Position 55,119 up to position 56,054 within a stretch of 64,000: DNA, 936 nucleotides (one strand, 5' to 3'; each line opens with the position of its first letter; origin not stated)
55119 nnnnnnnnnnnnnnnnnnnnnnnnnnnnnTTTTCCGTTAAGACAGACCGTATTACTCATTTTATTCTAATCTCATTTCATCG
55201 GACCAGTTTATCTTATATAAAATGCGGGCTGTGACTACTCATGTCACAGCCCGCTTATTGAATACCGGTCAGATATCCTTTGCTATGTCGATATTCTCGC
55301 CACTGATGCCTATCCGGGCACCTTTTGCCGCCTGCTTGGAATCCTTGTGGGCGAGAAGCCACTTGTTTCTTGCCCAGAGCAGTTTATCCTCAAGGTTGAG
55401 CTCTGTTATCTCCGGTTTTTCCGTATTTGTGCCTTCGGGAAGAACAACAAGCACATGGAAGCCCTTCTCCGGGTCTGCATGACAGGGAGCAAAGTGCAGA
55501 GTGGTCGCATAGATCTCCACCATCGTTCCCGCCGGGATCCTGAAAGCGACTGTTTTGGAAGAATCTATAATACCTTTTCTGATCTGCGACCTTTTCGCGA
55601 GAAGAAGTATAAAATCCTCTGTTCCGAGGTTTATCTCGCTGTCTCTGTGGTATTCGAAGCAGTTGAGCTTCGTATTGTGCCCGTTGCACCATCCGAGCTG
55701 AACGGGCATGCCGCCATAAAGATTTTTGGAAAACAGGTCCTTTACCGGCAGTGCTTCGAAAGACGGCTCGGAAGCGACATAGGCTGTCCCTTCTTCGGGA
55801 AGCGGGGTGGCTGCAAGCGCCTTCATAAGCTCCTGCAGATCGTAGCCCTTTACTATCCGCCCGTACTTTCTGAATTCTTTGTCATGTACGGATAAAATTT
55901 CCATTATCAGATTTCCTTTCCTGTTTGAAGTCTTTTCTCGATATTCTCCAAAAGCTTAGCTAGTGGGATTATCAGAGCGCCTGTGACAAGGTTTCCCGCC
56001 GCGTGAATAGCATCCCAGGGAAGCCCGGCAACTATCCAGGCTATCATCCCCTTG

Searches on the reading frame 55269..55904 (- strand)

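Call 5: search_protein_families(library=pfam, proteins=[window:55269-55904:-], max_evalue=0.001)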
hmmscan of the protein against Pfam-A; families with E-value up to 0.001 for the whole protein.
window:55269-55904:- (211 aa): 1 family
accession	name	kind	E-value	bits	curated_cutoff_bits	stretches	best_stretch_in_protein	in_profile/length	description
PF16161.11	DUF4867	-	2.6e-83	278.9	28.7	1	3-205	1-201/201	Domain of unknown function (DUF4867)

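Call 6: search_protein_families(library=ncbifam, proteins=[window:55269-55904:-], max_evalue=0.001)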
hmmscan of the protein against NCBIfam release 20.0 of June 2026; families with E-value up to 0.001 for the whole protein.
window:55269-55904:- (211 aa): 0 families
